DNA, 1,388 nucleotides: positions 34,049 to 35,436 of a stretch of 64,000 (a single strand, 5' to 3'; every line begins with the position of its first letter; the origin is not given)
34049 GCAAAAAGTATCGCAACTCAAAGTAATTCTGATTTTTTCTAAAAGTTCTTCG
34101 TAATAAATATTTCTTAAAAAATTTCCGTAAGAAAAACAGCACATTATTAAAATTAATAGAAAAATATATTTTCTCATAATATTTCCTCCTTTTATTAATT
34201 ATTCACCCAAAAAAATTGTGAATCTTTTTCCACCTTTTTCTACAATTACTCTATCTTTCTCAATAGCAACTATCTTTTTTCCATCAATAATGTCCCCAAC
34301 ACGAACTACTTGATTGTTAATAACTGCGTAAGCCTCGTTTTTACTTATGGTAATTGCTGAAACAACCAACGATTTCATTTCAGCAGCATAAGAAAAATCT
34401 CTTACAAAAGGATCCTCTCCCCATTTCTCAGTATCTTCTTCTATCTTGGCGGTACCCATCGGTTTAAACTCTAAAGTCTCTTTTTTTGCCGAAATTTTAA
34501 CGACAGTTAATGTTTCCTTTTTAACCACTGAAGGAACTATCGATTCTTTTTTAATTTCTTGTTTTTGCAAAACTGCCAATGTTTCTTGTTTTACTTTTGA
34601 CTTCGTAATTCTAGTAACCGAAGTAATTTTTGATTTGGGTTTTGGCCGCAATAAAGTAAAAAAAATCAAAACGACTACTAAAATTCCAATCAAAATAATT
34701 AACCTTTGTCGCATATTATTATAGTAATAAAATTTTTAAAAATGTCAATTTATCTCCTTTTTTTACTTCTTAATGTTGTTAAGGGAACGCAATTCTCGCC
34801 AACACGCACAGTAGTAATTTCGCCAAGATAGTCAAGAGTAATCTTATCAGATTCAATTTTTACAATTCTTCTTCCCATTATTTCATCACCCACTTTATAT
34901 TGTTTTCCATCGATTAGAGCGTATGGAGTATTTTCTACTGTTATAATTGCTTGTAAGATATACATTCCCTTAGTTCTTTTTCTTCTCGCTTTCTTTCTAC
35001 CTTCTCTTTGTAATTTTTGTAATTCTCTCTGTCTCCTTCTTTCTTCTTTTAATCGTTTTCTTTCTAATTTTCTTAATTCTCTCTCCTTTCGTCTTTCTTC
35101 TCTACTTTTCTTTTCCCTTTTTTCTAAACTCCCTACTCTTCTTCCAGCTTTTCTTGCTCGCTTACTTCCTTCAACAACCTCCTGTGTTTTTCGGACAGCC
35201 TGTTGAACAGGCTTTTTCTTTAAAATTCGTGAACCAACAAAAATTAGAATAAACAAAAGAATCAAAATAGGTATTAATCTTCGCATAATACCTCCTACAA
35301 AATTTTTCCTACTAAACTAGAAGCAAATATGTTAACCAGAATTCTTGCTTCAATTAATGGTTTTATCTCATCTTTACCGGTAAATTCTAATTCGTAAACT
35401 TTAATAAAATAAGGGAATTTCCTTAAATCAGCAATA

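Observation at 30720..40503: Compact T4P/T2SS-like operon with four prepilins, a PilMN fusion, duplicated PilP-like genes, and no PilB/PilC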

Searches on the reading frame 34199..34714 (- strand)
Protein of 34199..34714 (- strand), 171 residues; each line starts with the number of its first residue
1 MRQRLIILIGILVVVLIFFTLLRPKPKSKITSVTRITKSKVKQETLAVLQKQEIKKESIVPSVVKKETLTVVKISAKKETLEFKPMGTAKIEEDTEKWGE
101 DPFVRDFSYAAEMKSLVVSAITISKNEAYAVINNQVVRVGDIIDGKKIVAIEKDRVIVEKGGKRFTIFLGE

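Call 3: search_protein_families(library=pfam, proteins=[window:34199-34714:-], max_evalue=0.01)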
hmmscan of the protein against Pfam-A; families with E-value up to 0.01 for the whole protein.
window:34199-34714:- (171 aa): 4 families
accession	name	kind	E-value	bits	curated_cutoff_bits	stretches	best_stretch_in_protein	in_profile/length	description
PF23862.1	CdsD_C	-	2.6e-06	27.8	27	1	127-167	15-55/56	CdsD C-terminal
PF16537.11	T2SSB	-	1.4e-05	25.1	28.4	1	130-167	20-58/60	Type II secretion system protein B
PF11356.14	T2SSC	-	0.00028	21.2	27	1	126-169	92-141/141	Type II secretion system protein C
PF23893.1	Y4YQ_C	-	0.00049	20.3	27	1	127-166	11-52/53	Uncharacterised protein Y4YQ C-terminal domain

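Call 29: search_solved_structures(query=A2, max_evalue=10, show_alignments=3)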
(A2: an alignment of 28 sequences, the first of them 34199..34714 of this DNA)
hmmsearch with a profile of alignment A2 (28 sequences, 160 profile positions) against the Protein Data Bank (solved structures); distinct sequences matched with E-value up to 10: 1.
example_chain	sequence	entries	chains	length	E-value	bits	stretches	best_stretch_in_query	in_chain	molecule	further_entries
6z0f_A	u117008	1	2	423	9.2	9.6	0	38-89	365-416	ESX secretion system protein YukC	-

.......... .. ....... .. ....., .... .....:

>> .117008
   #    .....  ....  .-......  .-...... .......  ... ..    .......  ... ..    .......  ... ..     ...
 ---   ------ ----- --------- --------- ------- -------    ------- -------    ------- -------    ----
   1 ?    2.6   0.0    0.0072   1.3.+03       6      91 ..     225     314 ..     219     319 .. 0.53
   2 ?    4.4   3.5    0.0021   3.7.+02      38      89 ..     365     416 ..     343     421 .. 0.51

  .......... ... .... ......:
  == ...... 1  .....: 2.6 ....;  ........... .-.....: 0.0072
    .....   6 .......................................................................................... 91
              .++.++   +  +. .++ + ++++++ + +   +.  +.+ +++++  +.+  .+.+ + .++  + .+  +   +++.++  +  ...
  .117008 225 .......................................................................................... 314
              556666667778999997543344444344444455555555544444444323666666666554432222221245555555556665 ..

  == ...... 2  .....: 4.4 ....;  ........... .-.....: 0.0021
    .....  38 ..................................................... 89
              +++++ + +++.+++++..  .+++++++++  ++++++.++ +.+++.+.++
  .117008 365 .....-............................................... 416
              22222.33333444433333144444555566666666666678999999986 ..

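Call 46: search_protein_families(library=pfam, alignment_id=A2, max_evalue=0.01)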
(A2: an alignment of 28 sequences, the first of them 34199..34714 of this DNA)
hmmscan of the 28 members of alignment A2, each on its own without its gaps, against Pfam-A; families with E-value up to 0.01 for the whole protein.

A. member 1, window:34199-34714:- (171 aa): 4 families
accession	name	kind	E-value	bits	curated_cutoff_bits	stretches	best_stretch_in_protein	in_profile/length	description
PF23862.1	CdsD_C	-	2.6e-06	27.8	27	1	127-167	15-55/56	CdsD C-terminal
PF16537.11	T2SSB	-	1.4e-05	25.1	28.4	1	130-167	20-58/60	Type II secretion system protein B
PF11356.14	T2SSC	-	0.00028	21.2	27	1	126-169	92-141/141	Type II secretion system protein C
PF23893.1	Y4YQ_C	-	0.00049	20.3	27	1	127-166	11-52/53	Uncharacterised protein Y4YQ C-terminal domain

B. families by the number of members that match (of 28 scanned): 9 families
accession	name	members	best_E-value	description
PF23862.1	CdsD_C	27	4.6e-08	CdsD C-terminal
PF16537.11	T2SSB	25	4.2e-06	Type II secretion system protein B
PF23893.1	Y4YQ_C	18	1.2e-06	Uncharacterised protein Y4YQ C-terminal domain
PF11356.14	T2SSC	16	0.00016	Type II secretion system protein C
PF12685.13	SpoIIIAH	1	0.00073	SpoIIIAH-like protein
PF23828.1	DUF7198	1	0.0011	Family of unknown function (DUF7198)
PF06358.17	BNYVV_TGB3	1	0.0024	Beet necrotic yellow vein virus, movement protein TGB3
PF03354.21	TerL_ATPase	1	0.0027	Terminase large subunit, ATPase domain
PF08374.16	Protocadherin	1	0.0037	Protocadherin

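Call 52: find_homologous_proteins(query=window:34199-34714:-, max_evalue=0.001)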
Query window:34199-34714:- (171 aa): 18 proteins with E <= 0.001 among 105 candidates.
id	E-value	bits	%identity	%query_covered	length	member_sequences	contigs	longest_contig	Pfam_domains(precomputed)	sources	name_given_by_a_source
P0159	4.9e-96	336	99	100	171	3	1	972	PF23862.2,PF16537.12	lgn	-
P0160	2.6e-76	272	76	100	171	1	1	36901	PF23862.2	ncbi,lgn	ncbi:MAG: hypothetical protein ABIK76_00525 [candidate division WOR-3 bacterium]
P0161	3.9e-74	265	74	100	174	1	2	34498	PF23862.2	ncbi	ncbi:MAG: hypothetical protein ABIK78_03290 [candidate division WOR-3 bacterium]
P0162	1.5e-73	263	74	100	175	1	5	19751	PF23862.2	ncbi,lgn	ncbi:MAG: hypothetical protein QXI58_05250 [Candidatus Micrarchaeia archaeon]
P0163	2.1e-72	260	75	100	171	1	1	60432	PF23862.2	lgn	-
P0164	3.3e-72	259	75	100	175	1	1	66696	PF23862.2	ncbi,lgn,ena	-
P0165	2.4e-71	256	75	100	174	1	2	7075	PF23862.2,PF16537.12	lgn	-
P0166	1.4e-69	251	74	100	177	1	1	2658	-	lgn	-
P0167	1.7e-69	250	74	100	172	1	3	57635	-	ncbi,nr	ncbi:MAG: hypothetical protein N2323_01115 [candidate division WOR-3 bacterium]|nr:hypothetical prot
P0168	4.5e-65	236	66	100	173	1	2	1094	PF23862.2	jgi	jgi:type II secretory pathway component PulC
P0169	2.4e-64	234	66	100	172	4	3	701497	PF23862.2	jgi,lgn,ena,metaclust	metaclust:\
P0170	2.0e-62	227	71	100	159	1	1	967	-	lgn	-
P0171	8.0e-61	222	64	100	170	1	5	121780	PF23862.2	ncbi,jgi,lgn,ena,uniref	uniref:Uncharacterized protein n=1 Tax=candidate division WOR-3 bacterium TaxID=2052148 RepID=A0A7V3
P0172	3.5e-59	217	63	100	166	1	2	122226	PF23862.2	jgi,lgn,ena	-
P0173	1.8e-51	192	61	100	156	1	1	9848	PF23862.2,PF16537.12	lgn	-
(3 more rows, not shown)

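Call 63: predict_structure(alignment_id=A6)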
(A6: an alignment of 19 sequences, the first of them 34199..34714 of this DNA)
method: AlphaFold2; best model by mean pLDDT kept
length: 171 residues; sequences in the alignment: 19
mean_pLDDT: 67.8   pTM: 0.37
mean pLDDT of the five models: 67.8, 67.4, 67.3, 65.4, 65.3
residues with pLDDT >= 90: 51; 70-90: 30; 50-70: 38; < 50: 52
segments of 3 or more residues with pLDDT < 50: 35-83
pLDDT, mean of each block of 10 residues (from residue 1): 86 89 65 48 39 35 42 42 51 56 62 79 92 93 93 93 89 74
secondary structure, 60 per line:
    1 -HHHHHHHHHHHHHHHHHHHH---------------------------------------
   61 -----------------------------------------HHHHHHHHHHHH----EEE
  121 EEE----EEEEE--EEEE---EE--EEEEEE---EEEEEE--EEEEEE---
elements in order: H2-21 H102-113 E118-123 E128-132 E135-138 E146-151 E155-160 E163-168

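Call 65: fold_search(model_id=the predicted structure, library=pdb)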
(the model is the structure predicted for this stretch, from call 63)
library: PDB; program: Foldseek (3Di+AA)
matches with E <= 10: 474; with E <= 0.001: 0
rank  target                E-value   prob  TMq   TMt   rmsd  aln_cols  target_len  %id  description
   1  4wfw                  7.3e-03  1.00  0.29  0.57   1.5        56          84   27  The crystal structure of Dickeya dadantii GspB from the type 2 secretion system (released 2015-09-30)
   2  3oss_C                1.2e-02  1.00  0.29  0.72   2.3        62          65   26  The crystal structure of enterotoxigenic Escherichia coli GspC-GspD complex from the type II secretion system (released 2011-08-03)
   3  6hcg_e                6.7e-02  1.00  0.28  0.65   2.6        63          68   33  Klebsiella pneumoniae type II secretion system outer membrane complex. PulD, PulS and PulC HR domain. (released 2019-11-27)
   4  7a7b_G                2.6e-01  0.33  0.15  0.10  20.7       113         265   11  Bacillithiol Disulfide Reductase Bdr (YpdA) from Staphylococcus aureus (released 2020-12-30)
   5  7apr_G                4.1e-01  0.25  0.15  0.09  20.6       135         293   10  Bacillithiol Disulfide Reductase Bdr (YpdA) from Staphylococcus aureus (released 2020-12-30)
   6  6w90                  7.3e-01  0.15  0.11  0.14   9.6        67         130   12  De novo designed NTF2 fold protein NT-9 (released 2020-08-19)
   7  4uzr_A                7.8e-01  0.28  0.16  0.18   8.3        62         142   14  Crystal Structure of Pyrococcus horikoshii Ph1500 (released 2015-10-07)
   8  9eca_A                7.8e-01  0.18  0.19  0.07   6.4        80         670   14  Intermediate state of wild-type EsCas13d ternary complex with C4A mismatch (released 2025-11-19)
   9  3kif_C                7.8e-01  0.16  0.14  0.25  17.4        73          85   12  The crystal structures of two fragments truncated from 5-bladed beta-propeller lectin, tachylectin-2 (Lib1-B7-18 and L (released 2010-04-28)
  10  6c7b                  8.2e-01  0.21  0.19  0.06   7.5        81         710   14  Crystal structure of Mycobacterium tuberculosis malate synthase in complex with Methoxynaphthyldiketoacid (released 2018-09-05)
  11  4n7v_A                8.7e-01  0.10  0.13  0.11  12.1        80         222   21  Crystal structure of human Plk4 cryptic polo box (CPB) in complex with a Cep152 N-terminal fragment (released 2014-07-02)
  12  4noy_D                9.2e-01  0.23  0.13  0.32  11.8        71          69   15  Crystal structure of Listeria monocytogenes Hfq F43W (released 2014-09-10)
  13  4noy_F                9.8e-01  0.28  0.13  0.30  11.8        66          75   12  Crystal structure of Listeria monocytogenes Hfq F43W (released 2014-09-10)
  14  4nl2_A                9.8e-01  0.25  0.13  0.30  12.1        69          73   13  Crystal Structure of Listeria monocytogenes Hfq (released 2014-09-10)
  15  6asu                  9.8e-01  0.20  0.19  0.06   7.5        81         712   14  Crystal structure of Mycobacterium tuberculosis malate synthase in complex with 4-methyl-phenyldiketoacid (released 2018-08-29)
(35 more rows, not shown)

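Call 73: search_protein_families(library=ncbifam, proteins=[window:34199-34714:-], max_evalue=0.1)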
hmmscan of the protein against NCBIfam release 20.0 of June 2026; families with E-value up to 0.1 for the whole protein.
window:34199-34714:- (171 aa): 4 families
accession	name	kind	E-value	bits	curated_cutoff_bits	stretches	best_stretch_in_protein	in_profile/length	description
TIGR01713.1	typeII_sec_gspC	equivalog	1.5e-05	24.8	101.6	1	60-169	29-144/259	type II secretion system protein GspC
NF041515.1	GspC_delta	equivalog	2.6e-05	24.2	150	1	114-166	99-160/311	type II secretion system protein GspC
TIGR02500.1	type_III_yscD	equivalog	0.0011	18.1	86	1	130-167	373-411/413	type III secretion system inner membrane ring subunit SctD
NF002357.0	PRK01318.2-4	equivalog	0.013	14.3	479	1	2-89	8-96/532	membrane protein insertase YidC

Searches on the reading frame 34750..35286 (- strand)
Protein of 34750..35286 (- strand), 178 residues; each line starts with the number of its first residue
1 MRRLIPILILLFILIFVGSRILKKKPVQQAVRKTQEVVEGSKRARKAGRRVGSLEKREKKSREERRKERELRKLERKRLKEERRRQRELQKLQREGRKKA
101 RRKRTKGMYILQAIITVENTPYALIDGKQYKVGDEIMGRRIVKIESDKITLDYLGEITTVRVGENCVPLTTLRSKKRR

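Call 3: search_protein_families(library=pfam, proteins=[window:34750-35286:-], max_evalue=0.01)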
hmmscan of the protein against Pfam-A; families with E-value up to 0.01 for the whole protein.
window:34750-35286:- (178 aa): 2 families
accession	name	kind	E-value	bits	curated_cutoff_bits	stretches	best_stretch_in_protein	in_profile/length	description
PF16537.11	T2SSB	-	0.0048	17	28.4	1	124-156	21-54/60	Type II secretion system protein B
PF23893.1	Y4YQ_C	-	0.0057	16.9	27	0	119-152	10-45/53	Uncharacterised protein Y4YQ C-terminal domain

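Call 30: search_solved_structures(query=A3, max_evalue=10, show_alignments=2)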
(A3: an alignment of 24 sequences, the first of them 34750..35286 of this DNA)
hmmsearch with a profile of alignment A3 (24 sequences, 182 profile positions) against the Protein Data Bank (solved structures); distinct sequences matched with E-value up to 10: 13.
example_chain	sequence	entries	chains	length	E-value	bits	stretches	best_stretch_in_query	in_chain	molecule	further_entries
6zmr_e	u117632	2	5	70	0.61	12.9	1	64-94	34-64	ATP synthase subunit e, mitochondrial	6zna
9bxu_U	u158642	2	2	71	0.63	12.9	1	64-94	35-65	ATP synthase subunit e, mitochondrial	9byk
9w2t_e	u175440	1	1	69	1.2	12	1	57-92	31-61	ATP synthase F(0) complex subunit e, mitochondrial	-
6zbb_e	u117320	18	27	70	1.2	12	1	57-92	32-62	ATP synthase subunit e, mitochondrial | ATP synthase F(0) complex subunit e, mitochondrial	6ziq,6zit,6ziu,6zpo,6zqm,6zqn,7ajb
6tt7_T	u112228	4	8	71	1.3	11.9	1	57-92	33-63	Subunit e | ATP synthase subunit e, mitochondrial | ATP synthase F(0) complex subunit e, mitochondrial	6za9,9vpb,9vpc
2lnv_A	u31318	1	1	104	1.3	11.8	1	135-162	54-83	General secretion pathway protein C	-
7emf_S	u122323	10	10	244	2.7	10.8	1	42-89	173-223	Mediator of RNA polymerase II transcription subunit 19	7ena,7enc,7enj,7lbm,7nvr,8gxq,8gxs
9xtt_z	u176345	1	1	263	4.5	10.1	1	42-96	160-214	Multiple myeloma tumor-associated protein 2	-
6w1s_N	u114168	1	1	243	5.8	9.7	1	42-89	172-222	Mediator of RNA polymerase II transcription subunit 19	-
6caj_F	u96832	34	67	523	6.8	9.5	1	58-84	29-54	Translation initiation factor eIF-2B subunit delta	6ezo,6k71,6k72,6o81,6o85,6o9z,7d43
8tqz_E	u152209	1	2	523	6.8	9.5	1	58-84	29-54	Translation initiation factor eIF-2B subunit delta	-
6g18_t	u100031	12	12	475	7.2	9.4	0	55-99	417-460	Protein LTV1 homolog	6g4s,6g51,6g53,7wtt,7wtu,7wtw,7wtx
8t1i_N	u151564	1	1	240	8.2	9.2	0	42-89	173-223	Mediator of RNA polymerase II transcription subunit 19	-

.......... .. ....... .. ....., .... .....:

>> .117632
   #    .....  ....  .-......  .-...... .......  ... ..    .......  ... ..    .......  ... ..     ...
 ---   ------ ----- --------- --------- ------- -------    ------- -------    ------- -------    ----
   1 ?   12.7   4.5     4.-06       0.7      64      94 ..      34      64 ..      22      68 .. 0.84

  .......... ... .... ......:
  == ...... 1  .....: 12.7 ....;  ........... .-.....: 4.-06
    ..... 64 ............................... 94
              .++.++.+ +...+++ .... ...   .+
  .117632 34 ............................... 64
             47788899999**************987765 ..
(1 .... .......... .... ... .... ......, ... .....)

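Call 47: search_protein_families(library=pfam, alignment_id=A3, max_evalue=0.01)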
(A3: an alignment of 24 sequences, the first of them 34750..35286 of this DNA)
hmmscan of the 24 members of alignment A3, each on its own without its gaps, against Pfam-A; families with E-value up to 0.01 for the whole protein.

A. member 1, window:34750-35286:- (178 aa): 2 families
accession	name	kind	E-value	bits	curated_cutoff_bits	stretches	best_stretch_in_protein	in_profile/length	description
PF16537.11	T2SSB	-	0.0048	17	28.4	1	124-156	21-54/60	Type II secretion system protein B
PF23893.1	Y4YQ_C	-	0.0057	16.9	27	0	119-152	10-45/53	Uncharacterised protein Y4YQ C-terminal domain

B. families by the number of members that match (of 24 scanned): 16 families
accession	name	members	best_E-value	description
PF12685.13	SpoIIIAH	11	1.9e-05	SpoIIIAH-like protein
PF16537.11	T2SSB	6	1.2e-06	Type II secretion system protein B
PF12072.13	RNase_Y_N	3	0.00051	RNase Y N-terminal region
PF23862.1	CdsD_C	3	0.002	CdsD C-terminal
PF14221.11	DUF4330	2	0.00077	Domain of unknown function (DUF4330)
PF11356.14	T2SSC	2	0.0016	Type II secretion system protein C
PF21827.1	New_glue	2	0.0034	New glue protein family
PF23893.1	Y4YQ_C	2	0.0044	Uncharacterised protein Y4YQ C-terminal domain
PF06936.16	Selenoprotein_S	1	0.00099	Selenoprotein S (SelS)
PF14303.12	NAM-associated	1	0.0024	No apical meristem-associated C-terminal domain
PF06785.16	UPF0242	1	0.0046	Uncharacterised protein family (UPF0242) N-terminus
PF03348.21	Serinc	1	0.007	Serine incorporator (Serinc)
PF24871.1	Piezo_TM1-24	1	0.0082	Piezo TM1-24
PF13965.12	SID-1_RNA_chan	1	0.0082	dsRNA-gated channel SID-1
PF16118.10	DUF4834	1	0.0091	Domain of unknown function (DUF4834)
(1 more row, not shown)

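Call 73: search_protein_families(library=ncbifam, proteins=[window:34750-35286:-], max_evalue=0.1)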
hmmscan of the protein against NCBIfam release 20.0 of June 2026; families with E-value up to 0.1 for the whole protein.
window:34750-35286:- (178 aa): 6 families
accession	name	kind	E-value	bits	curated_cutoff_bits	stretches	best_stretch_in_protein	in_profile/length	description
NF041515.1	GspC_delta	equivalog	8.3e-05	22.5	150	1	27-163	27-164/311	type II secretion system protein GspC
TIGR03319.1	RNase_Y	equivalog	0.0056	15.2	454.35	1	8-103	9-103/514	ribonuclease Y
NF047418.1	teichoic_AuxB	equivalog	0.012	14.7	300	1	32-106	245-320/345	lipoteichoic acid stability factor AuxB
NF005831.1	PRK07734.1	equivalog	0.013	15.3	301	1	4-95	25-110/250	flagellar motor protein MotB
TIGR02500.1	type_III_yscD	equivalog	0.026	13.5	86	1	108-161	354-412/413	type III secretion system inner membrane ring subunit SctD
TIGR03495.1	phage_LysB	equivalog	0.039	14.3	92.75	1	8-96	5-91/135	Rz-like lysis system protein LysB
